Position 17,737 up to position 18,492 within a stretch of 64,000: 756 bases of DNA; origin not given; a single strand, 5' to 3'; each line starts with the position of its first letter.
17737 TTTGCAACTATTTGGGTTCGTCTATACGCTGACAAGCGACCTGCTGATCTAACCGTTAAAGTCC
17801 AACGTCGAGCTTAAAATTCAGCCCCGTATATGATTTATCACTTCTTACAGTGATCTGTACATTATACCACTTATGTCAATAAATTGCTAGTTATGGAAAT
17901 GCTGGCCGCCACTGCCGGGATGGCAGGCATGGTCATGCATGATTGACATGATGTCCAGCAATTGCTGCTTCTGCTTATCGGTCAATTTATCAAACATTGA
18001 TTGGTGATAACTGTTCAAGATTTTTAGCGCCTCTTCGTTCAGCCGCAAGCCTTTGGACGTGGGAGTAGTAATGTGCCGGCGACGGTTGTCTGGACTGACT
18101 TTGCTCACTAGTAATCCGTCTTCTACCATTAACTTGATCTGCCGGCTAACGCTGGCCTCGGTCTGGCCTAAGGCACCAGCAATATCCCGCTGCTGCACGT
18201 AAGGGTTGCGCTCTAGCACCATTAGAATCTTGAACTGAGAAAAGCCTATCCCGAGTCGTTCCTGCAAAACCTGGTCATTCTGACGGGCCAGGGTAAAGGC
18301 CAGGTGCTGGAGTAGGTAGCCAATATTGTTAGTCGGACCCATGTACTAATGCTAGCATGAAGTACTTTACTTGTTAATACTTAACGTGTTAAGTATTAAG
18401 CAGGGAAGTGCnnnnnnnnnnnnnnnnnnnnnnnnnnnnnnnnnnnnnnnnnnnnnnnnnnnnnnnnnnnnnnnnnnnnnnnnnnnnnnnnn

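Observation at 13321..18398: Shared 22-bp palindromic operator links the MarR regulator to a zincin-like peptidase gene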

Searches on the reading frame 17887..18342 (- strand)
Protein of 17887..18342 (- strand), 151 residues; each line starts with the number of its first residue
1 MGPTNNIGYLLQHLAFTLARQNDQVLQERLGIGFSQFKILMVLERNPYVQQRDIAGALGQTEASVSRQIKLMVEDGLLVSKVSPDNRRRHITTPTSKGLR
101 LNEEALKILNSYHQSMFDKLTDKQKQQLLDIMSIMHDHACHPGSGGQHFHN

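Call 7: search_protein_families(library=pfam, proteins=[window:17887-18342:-])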
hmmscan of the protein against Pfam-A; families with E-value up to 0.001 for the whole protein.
window:17887-18342:- (151 aa): 6 families
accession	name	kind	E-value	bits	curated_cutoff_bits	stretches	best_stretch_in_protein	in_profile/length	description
PF12802.13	MarR_2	-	1.2e-11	45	27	1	31-89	2-61/61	MarR family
PF01047.28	MarR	-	1.5e-08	34.8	24.6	1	35-89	4-58/59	MarR family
PF13412.12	HTH_24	-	1.9e-08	34.2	21.9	1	36-78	5-47/48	Winged helix-turn-helix DNA-binding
PF13463.12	HTH_27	-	0.00033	21.3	22.2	1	37-98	6-68/68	Winged helix DNA-binding domain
PF13601.12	HTH_34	-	0.00048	20.7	27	1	37-112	3-79/80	Winged helix DNA-binding domain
PF01325.25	Fe_dep_repress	-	0.00083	19.9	26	0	39-79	13-53/60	Iron dependent repressor, N-terminal DNA binding domain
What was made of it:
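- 17887..18342 (-): marR gene, 151 aa, with the His/Cys-rich tail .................. PF12802 45 bits and PF01047 34.8 bits (call 7).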

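Call 10: find_encoding_contigs(protein=window:17887-18342:-, flank=10000, max_places=10)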
Protein window:17887-18342:- (151 aa): no gene with exactly this product is on record in the collection.

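Call 11: find_homologous_proteins(query=window:17887-18342:-)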
Query window:17887-18342:- (151 aa): 1222 proteins with E <= 0.001 among 1243 candidates; the best 120 are listed.
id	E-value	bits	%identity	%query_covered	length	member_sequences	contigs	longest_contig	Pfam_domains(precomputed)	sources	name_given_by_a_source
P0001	1.9e-94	331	100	100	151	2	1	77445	PF01047.29,PF13412.13,PF12802.14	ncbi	-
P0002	8.1e-67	242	77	97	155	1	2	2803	PF01047.29,PF13412.13,PF12802.14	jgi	jgi:DNA-binding MarR family transcriptional regulator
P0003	2.9e-66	240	75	97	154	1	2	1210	PF01047.29,PF13412.13,PF13601.13,PF12802.14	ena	-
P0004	6.6e-66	239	75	97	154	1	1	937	PF01047.29,PF13412.13,PF13601.13,PF12802.14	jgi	jgi:DNA-binding MarR family transcriptional regulator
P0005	6.8e-64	232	71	97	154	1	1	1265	PF01047.29,PF13412.13,PF13601.13,PF12802.14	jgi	jgi:DNA-binding MarR family transcriptional regulator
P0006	9.3e-63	229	71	97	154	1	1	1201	PF01047.29,PF13412.13,PF12802.14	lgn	-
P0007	1.2e-62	228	71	99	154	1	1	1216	PF01047.29,PF13412.13,PF13601.13,PF12802.14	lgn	-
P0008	1.3e-62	228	71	95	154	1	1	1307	PF01047.29,PF13412.13,PF13463.13,PF13601.13,PF12802.14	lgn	-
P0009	3.3e-62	227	69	97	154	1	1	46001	PF01047.29,PF13412.13,PF12802.14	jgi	-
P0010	1.3e-61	225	70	97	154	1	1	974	PF01047.29,PF13412.13,PF12802.14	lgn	-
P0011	1.4e-61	225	71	97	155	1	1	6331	PF01047.29,PF13412.13,PF13601.13,PF12802.14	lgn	-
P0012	2.0e-61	224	69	97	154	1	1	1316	PF01047.29,PF13412.13,PF13601.13,PF12802.14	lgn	-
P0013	2.1e-61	224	71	95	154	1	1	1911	PF01047.29,PF13412.13,PF12802.14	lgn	-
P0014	3.8e-61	223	71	97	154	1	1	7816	PF01047.29,PF13412.13,PF12802.14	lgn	-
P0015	7.0e-61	222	72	95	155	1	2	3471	PF01047.29,PF13412.13,PF12802.14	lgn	-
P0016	9.0e-61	222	69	97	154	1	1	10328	PF01047.29,PF13412.13,PF12802.14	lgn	-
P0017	9.3e-61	222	68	99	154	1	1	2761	PF01047.29,PF13412.13,PF13601.13,PF12802.14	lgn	-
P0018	1.0e-60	222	68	97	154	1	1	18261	PF01047.29,PF13412.13,PF13601.13,PF12802.14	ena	-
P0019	1.1e-60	222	70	97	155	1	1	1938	PF01047.29,PF13412.13,PF13601.13,PF12802.14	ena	-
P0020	1.4e-60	221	69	99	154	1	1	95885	PF01047.29,PF13412.13,PF13463.13,PF12802.14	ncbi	-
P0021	1.4e-60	221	69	97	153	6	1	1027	PF01047.29,PF13412.13,PF13601.13,PF12802.14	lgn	-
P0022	1.8e-60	221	68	97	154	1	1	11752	PF01047.29,PF13412.13,PF12802.14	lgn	-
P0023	2.8e-60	221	72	95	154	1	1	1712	PF01047.29,PF13412.13,PF12802.14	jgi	jgi:DNA-binding MarR family transcriptional regulator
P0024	3.3e-60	220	68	97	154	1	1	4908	PF01047.29,PF13412.13,PF12802.14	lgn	-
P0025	3.2e-59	217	67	99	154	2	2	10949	PF01047.29,PF13412.13,PF13601.13,PF12802.14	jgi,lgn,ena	-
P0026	3.3e-59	217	67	99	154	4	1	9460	PF01047.29,PF13412.13,PF13463.13,PF12802.14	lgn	-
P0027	4.2e-59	217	69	95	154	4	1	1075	PF01047.29,PF13412.13,PF12802.14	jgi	jgi:DNA-binding MarR family transcriptional regulator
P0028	4.3e-59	217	66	97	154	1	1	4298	PF01047.29,PF13412.13,PF12802.14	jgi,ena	-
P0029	1.1e-58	215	68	97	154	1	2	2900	PF01047.29,PF13412.13,PF12802.14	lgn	-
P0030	1.2e-58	215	69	97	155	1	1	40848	PF01047.29,PF13412.13,PF12802.14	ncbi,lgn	-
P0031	1.4e-58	215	66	100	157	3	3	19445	PF01047.29,PF13412.13,PF13601.13,PF12802.14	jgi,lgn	jgi:DNA-binding MarR family transcriptional regulator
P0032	3.3e-58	214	66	95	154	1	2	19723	PF01047.29,PF13412.13,PF12802.14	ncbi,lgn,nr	ncbi:winged helix-turn-helix transcriptional regulator [Candidatus Saccharibacteria bacterium]|nr:wi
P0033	4.1e-58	213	69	97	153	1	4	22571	PF01047.29,PF13412.13,PF13601.13,PF12802.14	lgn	-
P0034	8.7e-58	212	65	97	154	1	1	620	PF01047.29,PF13412.13,PF12802.14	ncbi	-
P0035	1.2e-57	212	69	95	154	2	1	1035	PF01047.29,PF13412.13,PF12802.14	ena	-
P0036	1.2e-57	212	67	95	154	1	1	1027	PF01047.29,PF13412.13,PF12802.14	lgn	-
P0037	1.2e-57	212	69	95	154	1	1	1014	PF01047.29,PF13412.13,PF12802.14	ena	-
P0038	1.4e-57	212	65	98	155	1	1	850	PF01047.29,PF13412.13,PF13601.13,PF12802.14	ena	-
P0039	2.2e-57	211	66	97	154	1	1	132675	PF01047.29,PF13412.13,PF13601.13,PF12802.14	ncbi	-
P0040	2.5e-57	211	67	97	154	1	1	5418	PF01047.29,PF13412.13,PF12802.14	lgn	-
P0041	2.8e-57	211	65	97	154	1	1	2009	PF01047.29,PF13412.13,PF13601.13,PF12802.14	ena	-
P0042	3.1e-57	211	67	95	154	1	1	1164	PF01047.29,PF13412.13,PF13601.13,PF12802.14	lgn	-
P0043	3.4e-57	211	68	97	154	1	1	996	PF01047.29,PF13412.13,PF13601.13,PF12802.14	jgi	jgi:DNA-binding MarR family transcriptional regulator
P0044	4.7e-57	210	65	97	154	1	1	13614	PF01047.29,PF13412.13,PF13601.13,PF12802.14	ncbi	-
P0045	5.2e-57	210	66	97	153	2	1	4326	PF01047.29,PF13412.13,PF13601.13,PF12802.14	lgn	-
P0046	5.7e-57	210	67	99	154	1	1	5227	PF01047.29,PF13412.13,PF13601.13,PF12802.14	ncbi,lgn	-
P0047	6.3e-57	210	68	97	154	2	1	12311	PF01047.29,PF13412.13,PF13463.13,PF13601.13,PF12802.14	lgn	-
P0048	7.0e-57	209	68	97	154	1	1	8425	PF01047.29,PF13412.13,PF08279.19,PF13601.13,PF12802.14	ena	-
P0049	1.1e-56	209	65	99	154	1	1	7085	PF01047.29,PF13412.13,PF13601.13,PF12802.14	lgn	-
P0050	1.1e-56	209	65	97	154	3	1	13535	PF01047.29,PF13412.13,PF13601.13,PF12802.14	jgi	-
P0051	1.1e-56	209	65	97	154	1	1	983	PF01047.29,PF13412.13,PF12802.14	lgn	-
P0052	1.6e-56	208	62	99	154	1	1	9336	PF01047.29,PF13412.13,PF12802.14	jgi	jgi:DNA-binding MarR family transcriptional regulator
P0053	1.6e-56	208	66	97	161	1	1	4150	PF01047.29,PF13412.13,PF13463.13,PF13601.13,PF12802.14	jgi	jgi:DNA-binding MarR family transcriptional regulator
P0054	1.8e-56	208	65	99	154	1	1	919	PF01047.29,PF13412.13,PF13463.13,PF13601.13,PF12802.14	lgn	-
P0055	1.9e-56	208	65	99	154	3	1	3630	PF01047.29,PF13412.13,PF12802.14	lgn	-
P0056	2.3e-56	208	65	97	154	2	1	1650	PF01047.29,PF13412.13,PF12802.14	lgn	-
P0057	3.6e-56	207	66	99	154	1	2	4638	PF01047.29,PF13412.13,PF13601.13,PF12802.14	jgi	jgi:DNA-binding MarR family transcriptional regulator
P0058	3.8e-56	207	66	99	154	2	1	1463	PF01047.29,PF13412.13,PF12802.14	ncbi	-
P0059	4.2e-56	207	65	99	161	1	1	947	PF01047.29,PF13412.13,PF13601.13,PF12802.14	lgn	-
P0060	4.3e-56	207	67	99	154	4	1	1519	PF01047.29,PF13412.13,PF13463.13,PF13601.13,PF12802.14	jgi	-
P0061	4.6e-56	207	65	99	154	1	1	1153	PF01047.29,PF13412.13,PF13463.13,PF12802.14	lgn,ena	-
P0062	4.8e-56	207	66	99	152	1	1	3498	PF01047.29,PF13412.13,PF13601.13,PF12802.14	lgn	-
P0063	5.2e-56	207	70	94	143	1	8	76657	PF01047.29,PF13412.13,PF08279.19,PF13601.13,PF12802.14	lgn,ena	-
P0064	6.4e-56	206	64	97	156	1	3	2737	PF01047.29,PF13412.13,PF13601.13,PF12802.14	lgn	-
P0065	7.0e-56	206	63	99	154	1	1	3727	PF01047.29,PF13412.13,PF13463.13,PF12802.14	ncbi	-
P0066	8.1e-56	206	64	99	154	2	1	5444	PF01047.29,PF13412.13,PF13463.13,PF12802.14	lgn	-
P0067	8.4e-56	206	66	97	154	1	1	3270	PF01047.29,PF13412.13,PF13601.13,PF12802.14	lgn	-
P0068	8.4e-56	206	66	95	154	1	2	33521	PF01047.29,PF13412.13,PF13463.13,PF13601.13,PF12802.14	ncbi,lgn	-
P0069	8.6e-56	206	65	99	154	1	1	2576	PF01047.29,PF13412.13,PF12802.14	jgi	jgi:DNA-binding MarR family transcriptional regulator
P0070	1.0e-55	206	68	95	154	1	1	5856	PF01047.29,PF13412.13,PF13601.13,PF12802.14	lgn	-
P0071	1.1e-55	206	67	97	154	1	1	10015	PF01047.29,PF13412.13,PF12802.14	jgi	-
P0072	1.3e-55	205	66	99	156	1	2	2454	PF01047.29,PF12802.14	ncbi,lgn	-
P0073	1.3e-55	205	65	99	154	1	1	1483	PF01047.29,PF13412.13,PF12802.14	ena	-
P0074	1.5e-55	205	66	97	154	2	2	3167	PF01047.29,PF12802.14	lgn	-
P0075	2.1e-55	205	68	93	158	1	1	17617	PF01047.29,PF13412.13,PF21715.4,PF13601.13,PF12802.14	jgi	jgi:DNA-binding MarR family transcriptional regulator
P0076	2.1e-55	205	64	97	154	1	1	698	PF01047.29,PF13412.13,PF13463.13,PF12802.14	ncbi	-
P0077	2.1e-55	205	74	85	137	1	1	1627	PF01047.29,PF13412.13,PF13601.13,PF12802.14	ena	-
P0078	3.1e-55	204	66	97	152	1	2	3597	PF01047.29,PF13412.13,PF13463.13,PF13601.13,PF12802.14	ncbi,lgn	-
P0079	3.2e-55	204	63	99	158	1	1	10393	PF01047.29,PF13412.13,PF13601.13,PF12802.14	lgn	-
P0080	3.9e-55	204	66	95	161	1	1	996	PF01047.29,PF13412.13,PF13601.13,PF12802.14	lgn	-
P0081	3.9e-55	204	64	99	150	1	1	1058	PF01047.29,PF13412.13,PF13601.13,PF12802.14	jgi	-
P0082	4.5e-55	204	64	97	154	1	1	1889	PF01047.29,PF13412.13,PF13463.13,PF12802.14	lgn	-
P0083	4.6e-55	204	63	99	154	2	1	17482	PF01047.29,PF13412.13,PF13463.13,PF12802.14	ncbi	-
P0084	5.4e-55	203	62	99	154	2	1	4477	PF01047.29,PF13412.13,PF13463.13,PF12802.14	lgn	-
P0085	5.7e-55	203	65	99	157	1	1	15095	PF01047.29,PF13412.13,PF13601.13,PF12802.14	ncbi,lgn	-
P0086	6.9e-55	203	65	99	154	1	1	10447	PF01047.29,PF13412.13,PF12802.14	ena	-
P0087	7.7e-55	203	70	93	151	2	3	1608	PF01047.29,PF13412.13,PF21715.4,PF13463.13,PF13601.13,PF12802.14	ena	-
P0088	8.1e-55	203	63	99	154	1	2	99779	PF01047.29,PF13412.13,PF12802.14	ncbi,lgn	-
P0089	8.7e-55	203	62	99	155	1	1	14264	PF01047.29,PF13412.13,PF13463.13,PF12802.14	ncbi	-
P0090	9.2e-55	203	66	98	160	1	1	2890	PF01047.29,PF13412.13,PF12802.14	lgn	-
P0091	1.0e-54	202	65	99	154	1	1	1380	PF01047.29,PF13412.13,PF13601.13,PF12802.14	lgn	-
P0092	1.2e-54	202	63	97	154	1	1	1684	PF01047.29,PF13412.13,PF12802.14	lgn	-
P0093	1.3e-54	202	63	99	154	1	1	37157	PF01047.29,PF13412.13,PF13463.13,PF12802.14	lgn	-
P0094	1.3e-54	202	64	95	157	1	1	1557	PF01047.29,PF13412.13,PF13463.13,PF12802.14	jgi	-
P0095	1.5e-54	202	67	93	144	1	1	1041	PF01047.29,PF13412.13,PF13601.13,PF12802.14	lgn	-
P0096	1.6e-54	202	64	99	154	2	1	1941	PF01047.29,PF13412.13,PF12802.14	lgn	-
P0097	1.9e-54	202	65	99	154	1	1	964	PF01047.29,PF13412.13,PF13601.13,PF12802.14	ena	-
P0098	2.3e-54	201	65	97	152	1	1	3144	PF01047.29,PF12802.14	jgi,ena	-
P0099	2.3e-54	201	63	99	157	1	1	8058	PF01047.29,PF13412.13,PF12802.14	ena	-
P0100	2.5e-54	201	66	93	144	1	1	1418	PF01047.29,PF13412.13,PF13601.13,PF12802.14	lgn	-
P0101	2.6e-54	201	66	95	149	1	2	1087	PF01047.29,PF13412.13,PF13601.13,PF12802.14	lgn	-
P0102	2.9e-54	201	66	95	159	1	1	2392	PF01047.29,PF13412.13,PF08279.19,PF13463.13,PF13601.13,PF12802.14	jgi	jgi:DNA-binding MarR family transcriptional regulator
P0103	3.6e-54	201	63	99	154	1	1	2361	PF01047.29,PF13412.13,PF13463.13,PF12802.14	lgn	-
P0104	3.7e-54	201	66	95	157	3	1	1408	PF01047.29,PF13412.13,PF12802.14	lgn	-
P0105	4.9e-54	200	66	95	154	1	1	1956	PF01047.29,PF13412.13,PF13601.13,PF12802.14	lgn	-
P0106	5.2e-54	200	62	99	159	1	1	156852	PF01047.29,PF13412.13,PF13463.13,PF12802.14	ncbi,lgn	-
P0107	5.2e-54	200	64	98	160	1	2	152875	PF01047.29,PF13412.13,PF13601.13,PF12802.14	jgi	jgi:DNA-binding MarR family transcriptional regulator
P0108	5.3e-54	200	66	93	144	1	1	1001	PF01047.29,PF13412.13,PF13601.13,PF12802.14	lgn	-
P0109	5.4e-54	200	64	98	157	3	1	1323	PF01047.29,PF13412.13,PF12802.14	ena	-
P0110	5.6e-54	200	64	97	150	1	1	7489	PF01047.29,PF12802.14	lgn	-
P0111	6.5e-54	200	65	99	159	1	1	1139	PF01047.29,PF13412.13,PF12802.14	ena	-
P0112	8.3e-54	200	65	97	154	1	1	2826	PF01047.29,PF13412.13,PF13601.13,PF12802.14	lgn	-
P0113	9.5e-54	199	66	91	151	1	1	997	PF01047.29,PF13412.13,PF13601.13,PF12802.14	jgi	jgi:DNA-binding MarR family transcriptional regulator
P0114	1.0e-53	199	64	97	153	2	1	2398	PF01047.29,PF13412.13,PF13601.13,PF12802.14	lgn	-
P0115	1.1e-53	199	63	99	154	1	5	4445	PF01047.29,PF13412.13,PF13601.13,PF12802.14,PF24034.2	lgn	-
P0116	1.1e-53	199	67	95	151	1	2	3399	PF01047.29,PF13412.13,PF12802.14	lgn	-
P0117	1.1e-53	199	64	97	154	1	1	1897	PF01047.29,PF13412.13,PF13601.13,PF12802.14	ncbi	-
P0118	1.1e-53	199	63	98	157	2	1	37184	PF01047.29,PF13412.13,PF13601.13,PF12802.14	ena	-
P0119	1.4e-53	199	63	96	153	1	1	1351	PF01047.29,PF13412.13,PF08279.19,PF13601.13,PF12802.14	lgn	-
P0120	1.4e-53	199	64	99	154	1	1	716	PF01047.29,PF13412.13,PF13601.13,PF12802.14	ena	-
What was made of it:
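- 17887..18342 (-): 1222 homologs found; those that carry a name are Saccharibacteria (call 11).
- Tried and rejected: Returned no record (call 10), although the identical P0001 is in the protein collection (call 11).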

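Call 13: search_solved_structures(query=A1, max_evalue=0.001, show_alignments=0)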
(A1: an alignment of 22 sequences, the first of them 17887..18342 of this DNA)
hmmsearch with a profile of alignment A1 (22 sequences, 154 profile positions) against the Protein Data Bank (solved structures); distinct sequences matched with E-value up to 0.001: 60.
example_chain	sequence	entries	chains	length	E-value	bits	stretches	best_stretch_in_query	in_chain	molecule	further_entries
3nrv_A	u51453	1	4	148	1e-12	51.5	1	12-139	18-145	Putative transcriptional regulator (MarR/EmrR family)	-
3s2w_A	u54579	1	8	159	4.6e-11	46.2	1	28-137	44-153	Transcriptional regulator, MarR family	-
4xrf_A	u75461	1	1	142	6.2e-11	45.7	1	11-141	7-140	Transcriptional regulator, MarR family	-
5fb2_A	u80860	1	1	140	5.9e-10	42.5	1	8-136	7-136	MarR family regulatory protein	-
4l9t_A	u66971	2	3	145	1.6e-09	41.2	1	8-137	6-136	MepR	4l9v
4l9j_A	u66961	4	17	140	1.7e-09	41.1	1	8-136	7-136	MepR | MarR family regulatory protein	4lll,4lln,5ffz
3eco_A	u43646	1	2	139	1.8e-09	41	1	8-136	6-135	MepR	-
5f6f_A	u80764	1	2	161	2.9e-09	40.3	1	8-136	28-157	MarR family regulatory protein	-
5ffx_A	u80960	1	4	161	3.1e-09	40.2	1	8-136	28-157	MarR family regulatory protein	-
3jw4_A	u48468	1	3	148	3.8e-09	39.9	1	8-135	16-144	Transcriptional regulator, MarR/EmrR family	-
6c28_A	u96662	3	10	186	6.1e-09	39.2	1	35-135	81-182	Transcriptional regulator, MarR family | CouR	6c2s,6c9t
4ld5_A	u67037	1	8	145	7.7e-09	38.9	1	8-137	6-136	MepR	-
4l9n_A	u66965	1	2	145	8.5e-09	38.8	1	8-137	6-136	MepR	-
3oop_A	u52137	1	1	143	1.2e-08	38.4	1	35-136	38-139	Lin2960 protein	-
5cyv_A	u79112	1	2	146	1.3e-08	38.2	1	4-134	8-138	Transcriptional regulator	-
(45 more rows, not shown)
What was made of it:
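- On MarR family transcription factors: Profile hits to 60 solved MarR structures, call 13.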

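Call 14: find_related_loci(query=A1, collection=genome_contigs, flank=10000)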
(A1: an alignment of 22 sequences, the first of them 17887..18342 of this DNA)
Query A1 (151 aa) in genome_contigs; peptide patterns used: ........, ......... (x = any residue, [..] = any of these).
290 stretches matched a pattern; 222 encode a relative of the query (tblastn E <= 1e-3); the best 80 are kept; 80 distinct loci.
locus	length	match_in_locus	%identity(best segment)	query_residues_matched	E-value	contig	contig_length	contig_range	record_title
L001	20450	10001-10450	69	1-150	7e-68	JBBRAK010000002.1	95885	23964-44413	MAG: Candidatus Saccharimonadales bacterium isolate Co_metawrap_2292 Cmw_2292_k141_1359069_length_95885_cov_13.9984, who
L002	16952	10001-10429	66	1-143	1e-65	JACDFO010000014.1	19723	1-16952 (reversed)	MAG: Candidatus Saccharibacteria bacterium isolate MGR_bin388 SD2905_NODE_373_length_19723_cov_1.191876, whole genome sh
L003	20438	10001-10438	68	1-146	1e-65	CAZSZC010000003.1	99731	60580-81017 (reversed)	MAG TPA_asm: uncultured Candidatus Saccharibacteria bacterium isolate SRP298887_co1_348 genome assembly, contig: NODE_85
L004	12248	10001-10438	69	1-146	3e-65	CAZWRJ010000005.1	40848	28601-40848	MAG TPA_asm: uncultured Candidatus Saccharibacteria bacterium isolate SRP200132_co2_25 genome assembly, contig: NODE_744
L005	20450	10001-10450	65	1-150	3e-64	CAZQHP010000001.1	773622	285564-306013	MAG TPA_asm: uncultured Candidatus Saccharibacteria bacterium isolate SRP178908_co1_46 genome assembly, contig: NODE_2_l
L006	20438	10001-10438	66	1-146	2e-63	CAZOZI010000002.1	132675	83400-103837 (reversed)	MAG TPA_asm: uncultured Candidatus Saccharibacteria bacterium isolate SRP200132_co1_79 genome assembly, contig: NODE_112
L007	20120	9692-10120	66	1-143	1e-62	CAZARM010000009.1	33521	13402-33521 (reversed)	MAG TPA_asm: uncultured Candidatus Saccharibacteria bacterium isolate SRP200132_co1_173 genome assembly, contig: NODE_22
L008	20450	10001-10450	63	1-150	5e-62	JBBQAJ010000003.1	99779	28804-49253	MAG: Candidatus Saccharimonadales bacterium isolate Co_metawrap_1474 Cmw_1474_k141_1297217_length_99779_cov_16.9994, who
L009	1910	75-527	66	1-150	4e-63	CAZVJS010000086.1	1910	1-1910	MAG TPA_asm: uncultured Candidatus Saccharibacteria bacterium isolate SRP200132_co1_71 genome assembly, contig: NODE_147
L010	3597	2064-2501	66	1-146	8e-62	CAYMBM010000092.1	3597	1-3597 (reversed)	MAG TPA_asm: uncultured Candidatus Saccharibacteria bacterium isolate SRP200132_co1_643 genome assembly, contig: NODE_54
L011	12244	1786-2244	65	1-150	1e-61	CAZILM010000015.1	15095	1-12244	MAG TPA_asm: uncultured Candidatus Saccharibacteria bacterium isolate SRP200132_co1_22 genome assembly, contig: NODE_691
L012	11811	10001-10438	62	1-146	3e-61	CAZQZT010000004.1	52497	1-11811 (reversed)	MAG TPA_asm: uncultured Candidatus Saccharibacteria bacterium isolate binchicken_co308_31 genome assembly, contig: NODE_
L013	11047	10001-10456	64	1-149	8e-61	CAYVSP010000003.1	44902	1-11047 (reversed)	MAG TPA_asm: uncultured Candidatus Saccharibacteria bacterium isolate SRP200132_co1_486 genome assembly, contig: NODE_13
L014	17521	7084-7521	63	1-146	1e-60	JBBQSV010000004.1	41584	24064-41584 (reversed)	MAG: Candidatus Saccharimonadales bacterium isolate Co_metawrap_1778 Cmw_1778_k141_20425502_length_41584_cov_10.0000, wh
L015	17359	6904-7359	65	1-149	3e-60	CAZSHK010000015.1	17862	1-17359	MAG TPA_asm: uncultured Candidatus Saccharibacteria bacterium isolate SRP200132_co1_696 genome assembly, contig: NODE_54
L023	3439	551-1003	64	1-151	5e-58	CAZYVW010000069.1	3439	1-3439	MAG TPA_asm: uncultured Candidatus Saccharibacteria bacterium isolate SRP200132_co1_592 genome assembly, contig: NODE_58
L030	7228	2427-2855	60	1-143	1e-56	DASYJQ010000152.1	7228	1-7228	MAG TPA_asm: Candidatus Saccharimonadales bacterium isolate SMAG_U4299 k141_2494523, whole genome shotgun sequence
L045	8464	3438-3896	58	1-151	2e-55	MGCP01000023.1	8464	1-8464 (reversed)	MAG: Candidatus Saccharibacteria bacterium RIFCSPHIGHO2_02_FULL_47_12 rifcsphigho2_02_scaffold_32975, whole genome shotg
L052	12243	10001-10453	59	1-151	3e-54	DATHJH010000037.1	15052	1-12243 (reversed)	MAG TPA_asm: Candidatus Limnocylindria bacterium isolate SMAG_U12547 k141_410200, whole genome shotgun sequence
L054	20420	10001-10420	63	1-140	2e-54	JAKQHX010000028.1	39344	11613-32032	MAG: bacterium isolate USDE_metabat.59 k141_1305708, whole genome shotgun sequence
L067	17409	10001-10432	58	1-144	4e-52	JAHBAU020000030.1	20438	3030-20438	MAG: Candidatus Saccharibacteria bacterium isolate AQU-11 c_000000043250, whole genome shotgun sequence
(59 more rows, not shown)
